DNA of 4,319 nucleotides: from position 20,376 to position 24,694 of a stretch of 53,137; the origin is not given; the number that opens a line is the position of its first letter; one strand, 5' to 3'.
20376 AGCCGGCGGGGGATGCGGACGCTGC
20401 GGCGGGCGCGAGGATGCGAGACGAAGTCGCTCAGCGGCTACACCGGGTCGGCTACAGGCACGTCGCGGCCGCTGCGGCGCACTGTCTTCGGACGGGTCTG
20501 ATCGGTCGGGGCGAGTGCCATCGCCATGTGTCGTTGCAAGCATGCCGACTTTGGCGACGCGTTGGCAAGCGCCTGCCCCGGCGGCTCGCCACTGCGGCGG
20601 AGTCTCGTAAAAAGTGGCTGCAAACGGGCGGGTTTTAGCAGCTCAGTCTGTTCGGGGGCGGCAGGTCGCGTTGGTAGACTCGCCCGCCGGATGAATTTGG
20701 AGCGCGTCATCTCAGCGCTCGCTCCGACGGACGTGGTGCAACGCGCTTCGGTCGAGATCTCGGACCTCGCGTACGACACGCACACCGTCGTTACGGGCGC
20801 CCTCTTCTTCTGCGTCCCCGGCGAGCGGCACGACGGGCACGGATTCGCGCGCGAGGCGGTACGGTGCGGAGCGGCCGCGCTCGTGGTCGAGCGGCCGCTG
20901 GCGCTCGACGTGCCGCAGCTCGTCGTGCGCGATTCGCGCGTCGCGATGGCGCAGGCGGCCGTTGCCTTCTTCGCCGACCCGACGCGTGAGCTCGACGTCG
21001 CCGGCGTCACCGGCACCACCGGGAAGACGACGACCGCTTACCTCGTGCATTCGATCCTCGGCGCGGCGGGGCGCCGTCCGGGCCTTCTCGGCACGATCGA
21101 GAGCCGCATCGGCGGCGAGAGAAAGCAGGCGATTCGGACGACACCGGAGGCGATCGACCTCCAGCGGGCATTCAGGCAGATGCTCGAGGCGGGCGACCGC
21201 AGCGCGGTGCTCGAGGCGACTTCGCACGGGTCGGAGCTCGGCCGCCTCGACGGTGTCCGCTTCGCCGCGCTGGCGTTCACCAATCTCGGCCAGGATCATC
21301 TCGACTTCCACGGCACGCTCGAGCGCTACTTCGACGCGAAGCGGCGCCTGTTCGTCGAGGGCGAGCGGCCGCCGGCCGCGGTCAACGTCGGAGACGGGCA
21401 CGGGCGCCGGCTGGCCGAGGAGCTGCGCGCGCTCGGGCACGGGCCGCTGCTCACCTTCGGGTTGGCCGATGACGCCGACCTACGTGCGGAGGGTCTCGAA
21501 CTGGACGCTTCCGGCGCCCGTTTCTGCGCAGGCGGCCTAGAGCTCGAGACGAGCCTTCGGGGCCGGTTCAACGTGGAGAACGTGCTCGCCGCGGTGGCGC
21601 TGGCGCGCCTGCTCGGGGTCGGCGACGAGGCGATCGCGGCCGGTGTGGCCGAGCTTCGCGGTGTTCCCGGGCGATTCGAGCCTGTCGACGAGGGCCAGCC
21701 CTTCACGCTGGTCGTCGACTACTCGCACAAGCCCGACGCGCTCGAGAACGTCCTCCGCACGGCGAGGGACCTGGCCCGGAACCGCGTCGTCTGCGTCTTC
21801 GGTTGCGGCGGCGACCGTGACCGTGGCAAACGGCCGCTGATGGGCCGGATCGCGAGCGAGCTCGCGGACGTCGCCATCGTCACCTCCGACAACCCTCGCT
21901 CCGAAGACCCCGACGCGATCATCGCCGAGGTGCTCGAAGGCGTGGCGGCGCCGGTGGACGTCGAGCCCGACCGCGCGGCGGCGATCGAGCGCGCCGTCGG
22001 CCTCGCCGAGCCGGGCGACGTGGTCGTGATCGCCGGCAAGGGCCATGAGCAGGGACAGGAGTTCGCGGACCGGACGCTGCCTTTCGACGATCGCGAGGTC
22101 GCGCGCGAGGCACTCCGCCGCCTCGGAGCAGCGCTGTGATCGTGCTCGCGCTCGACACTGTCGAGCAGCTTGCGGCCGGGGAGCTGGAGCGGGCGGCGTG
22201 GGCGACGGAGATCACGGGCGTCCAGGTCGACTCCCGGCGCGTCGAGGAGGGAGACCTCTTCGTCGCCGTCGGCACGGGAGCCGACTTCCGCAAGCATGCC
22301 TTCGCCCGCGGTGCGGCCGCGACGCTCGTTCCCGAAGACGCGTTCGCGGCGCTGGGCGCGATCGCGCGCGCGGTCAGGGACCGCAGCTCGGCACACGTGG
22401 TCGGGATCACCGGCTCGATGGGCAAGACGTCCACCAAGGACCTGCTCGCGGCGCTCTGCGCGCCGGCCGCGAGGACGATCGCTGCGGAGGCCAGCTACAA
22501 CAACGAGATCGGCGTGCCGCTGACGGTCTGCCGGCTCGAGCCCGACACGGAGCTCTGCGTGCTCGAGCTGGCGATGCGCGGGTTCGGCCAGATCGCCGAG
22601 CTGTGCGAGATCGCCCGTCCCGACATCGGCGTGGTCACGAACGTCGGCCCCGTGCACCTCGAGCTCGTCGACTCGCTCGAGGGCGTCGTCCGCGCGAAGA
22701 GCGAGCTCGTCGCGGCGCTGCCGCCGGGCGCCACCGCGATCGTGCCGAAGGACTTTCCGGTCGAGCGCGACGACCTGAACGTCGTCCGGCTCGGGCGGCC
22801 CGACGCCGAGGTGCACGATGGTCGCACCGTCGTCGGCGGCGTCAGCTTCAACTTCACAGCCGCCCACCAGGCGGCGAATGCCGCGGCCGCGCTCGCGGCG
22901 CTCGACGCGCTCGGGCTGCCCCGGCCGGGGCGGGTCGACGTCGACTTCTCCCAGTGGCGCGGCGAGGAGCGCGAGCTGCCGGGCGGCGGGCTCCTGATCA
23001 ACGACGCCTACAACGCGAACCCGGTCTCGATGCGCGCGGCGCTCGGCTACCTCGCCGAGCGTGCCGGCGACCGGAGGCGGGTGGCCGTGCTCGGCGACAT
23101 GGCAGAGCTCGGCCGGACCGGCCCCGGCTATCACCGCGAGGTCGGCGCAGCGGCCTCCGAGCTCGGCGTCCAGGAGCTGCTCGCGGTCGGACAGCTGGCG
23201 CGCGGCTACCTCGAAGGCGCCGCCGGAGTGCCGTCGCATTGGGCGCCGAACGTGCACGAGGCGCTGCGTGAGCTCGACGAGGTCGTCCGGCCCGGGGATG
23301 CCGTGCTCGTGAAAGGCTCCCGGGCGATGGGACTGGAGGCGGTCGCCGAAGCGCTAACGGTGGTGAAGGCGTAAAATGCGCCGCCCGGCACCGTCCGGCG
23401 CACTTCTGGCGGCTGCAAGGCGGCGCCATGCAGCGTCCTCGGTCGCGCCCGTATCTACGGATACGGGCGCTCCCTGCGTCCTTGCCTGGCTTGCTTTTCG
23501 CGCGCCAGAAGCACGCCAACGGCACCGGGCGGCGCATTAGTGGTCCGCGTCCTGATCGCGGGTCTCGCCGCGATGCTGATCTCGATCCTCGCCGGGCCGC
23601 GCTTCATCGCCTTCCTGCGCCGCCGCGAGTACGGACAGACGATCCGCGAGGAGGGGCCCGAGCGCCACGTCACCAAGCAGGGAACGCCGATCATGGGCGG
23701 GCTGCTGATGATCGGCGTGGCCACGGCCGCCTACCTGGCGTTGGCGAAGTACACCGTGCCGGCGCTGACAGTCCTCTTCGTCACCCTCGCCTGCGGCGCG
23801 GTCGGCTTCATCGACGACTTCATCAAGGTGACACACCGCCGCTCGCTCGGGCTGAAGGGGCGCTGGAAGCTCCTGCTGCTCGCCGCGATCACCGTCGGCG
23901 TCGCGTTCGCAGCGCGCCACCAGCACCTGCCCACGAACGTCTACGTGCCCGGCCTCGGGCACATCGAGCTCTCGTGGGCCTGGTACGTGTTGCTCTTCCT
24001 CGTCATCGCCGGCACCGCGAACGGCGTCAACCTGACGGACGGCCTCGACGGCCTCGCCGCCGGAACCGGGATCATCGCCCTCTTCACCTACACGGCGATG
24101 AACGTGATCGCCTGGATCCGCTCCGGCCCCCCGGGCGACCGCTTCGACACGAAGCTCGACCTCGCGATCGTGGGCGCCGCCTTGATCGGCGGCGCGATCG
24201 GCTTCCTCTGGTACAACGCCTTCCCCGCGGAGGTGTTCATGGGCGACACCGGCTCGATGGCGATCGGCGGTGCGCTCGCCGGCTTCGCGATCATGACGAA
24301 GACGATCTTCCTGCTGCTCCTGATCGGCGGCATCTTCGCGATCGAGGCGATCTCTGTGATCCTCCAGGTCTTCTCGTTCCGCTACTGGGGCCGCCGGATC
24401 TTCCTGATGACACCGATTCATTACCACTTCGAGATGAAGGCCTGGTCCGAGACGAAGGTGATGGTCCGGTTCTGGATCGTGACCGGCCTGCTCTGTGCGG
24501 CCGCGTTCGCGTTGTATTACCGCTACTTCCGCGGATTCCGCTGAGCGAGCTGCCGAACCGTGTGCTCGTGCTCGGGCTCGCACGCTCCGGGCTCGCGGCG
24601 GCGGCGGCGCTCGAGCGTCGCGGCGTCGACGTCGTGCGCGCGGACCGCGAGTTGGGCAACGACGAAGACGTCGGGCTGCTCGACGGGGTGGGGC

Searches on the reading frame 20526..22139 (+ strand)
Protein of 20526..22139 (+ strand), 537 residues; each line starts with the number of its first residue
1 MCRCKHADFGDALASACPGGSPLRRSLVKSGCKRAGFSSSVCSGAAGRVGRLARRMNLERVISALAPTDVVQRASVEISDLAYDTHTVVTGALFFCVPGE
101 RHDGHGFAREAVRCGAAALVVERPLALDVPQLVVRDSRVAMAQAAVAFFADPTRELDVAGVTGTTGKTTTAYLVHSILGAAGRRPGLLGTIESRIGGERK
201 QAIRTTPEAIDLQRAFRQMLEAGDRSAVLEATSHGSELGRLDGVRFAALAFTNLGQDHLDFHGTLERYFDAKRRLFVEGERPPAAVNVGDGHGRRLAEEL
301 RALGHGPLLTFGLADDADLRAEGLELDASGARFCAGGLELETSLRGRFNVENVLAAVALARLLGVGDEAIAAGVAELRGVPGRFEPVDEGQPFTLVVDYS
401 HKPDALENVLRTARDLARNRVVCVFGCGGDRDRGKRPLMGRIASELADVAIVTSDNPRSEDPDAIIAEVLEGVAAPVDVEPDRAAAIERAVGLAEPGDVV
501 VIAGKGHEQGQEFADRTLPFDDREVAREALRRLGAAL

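Call 73: search_protein_families(library=pfam, proteins=[window:20526-22139:+], max_evalue=0.00001)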
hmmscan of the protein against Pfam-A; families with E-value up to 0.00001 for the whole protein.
window:20526-22139:+ (537 aa): 3 families
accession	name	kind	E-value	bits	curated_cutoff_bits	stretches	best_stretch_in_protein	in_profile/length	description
PF08245.18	Mur_ligase_M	-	2.3e-45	155.5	24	1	161-360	1-200/200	Mur ligase middle domain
PF02875.26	Mur_ligase_C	-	4.9e-37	128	28.4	1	382-506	1-127/127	Mur ligase, glutamate ligase domain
PF01225.30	Mur_ligase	-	3.2e-06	27.8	21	1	78-147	2-76/95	Mur ligase family, catalytic domain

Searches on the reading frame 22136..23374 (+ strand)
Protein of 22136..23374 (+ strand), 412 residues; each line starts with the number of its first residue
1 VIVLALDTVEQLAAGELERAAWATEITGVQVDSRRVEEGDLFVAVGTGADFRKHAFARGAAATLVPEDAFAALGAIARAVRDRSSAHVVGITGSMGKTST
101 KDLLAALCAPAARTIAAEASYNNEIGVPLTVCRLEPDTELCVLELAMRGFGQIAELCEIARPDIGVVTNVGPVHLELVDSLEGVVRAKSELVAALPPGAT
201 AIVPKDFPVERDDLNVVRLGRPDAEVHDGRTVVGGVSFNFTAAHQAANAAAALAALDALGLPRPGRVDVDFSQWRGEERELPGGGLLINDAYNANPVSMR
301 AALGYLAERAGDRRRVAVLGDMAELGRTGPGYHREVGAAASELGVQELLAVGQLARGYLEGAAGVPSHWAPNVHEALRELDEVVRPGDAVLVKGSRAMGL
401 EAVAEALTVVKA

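Call 73: search_protein_families(library=pfam, proteins=[window:22136-23374:+], max_evalue=0.00001)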
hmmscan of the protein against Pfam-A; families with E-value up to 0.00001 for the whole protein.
window:22136-23374:+ (412 aa): 2 families
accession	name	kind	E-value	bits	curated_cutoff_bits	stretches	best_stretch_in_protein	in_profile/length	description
PF08245.18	Mur_ligase_M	-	2.3e-29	103.2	24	1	91-255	1-199/200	Mur ligase middle domain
PF02875.26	Mur_ligase_C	-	7.9e-20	72.4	28.4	1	284-396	10-127/127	Mur ligase, glutamate ligase domain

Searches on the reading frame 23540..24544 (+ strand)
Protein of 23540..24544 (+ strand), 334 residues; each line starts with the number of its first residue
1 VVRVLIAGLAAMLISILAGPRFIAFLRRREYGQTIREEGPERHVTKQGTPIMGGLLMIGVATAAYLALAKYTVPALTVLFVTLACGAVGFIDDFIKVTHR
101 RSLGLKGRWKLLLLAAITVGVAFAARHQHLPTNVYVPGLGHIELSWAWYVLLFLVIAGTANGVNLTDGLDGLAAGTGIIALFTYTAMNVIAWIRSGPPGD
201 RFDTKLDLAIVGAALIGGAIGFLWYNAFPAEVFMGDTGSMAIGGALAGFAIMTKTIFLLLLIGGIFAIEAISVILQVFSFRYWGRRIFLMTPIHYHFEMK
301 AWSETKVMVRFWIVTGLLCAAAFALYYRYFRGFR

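Call 73: search_protein_families(library=pfam, proteins=[window:23540-24544:+], max_evalue=0.00001)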
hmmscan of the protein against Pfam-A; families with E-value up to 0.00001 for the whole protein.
window:23540-24544:+ (334 aa): 1 family
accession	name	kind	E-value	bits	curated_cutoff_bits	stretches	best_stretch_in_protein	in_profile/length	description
PF00953.26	Glycos_transf_4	-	1.9e-33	116.1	27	1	77-253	3-159/160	Glycosyl transferase family 4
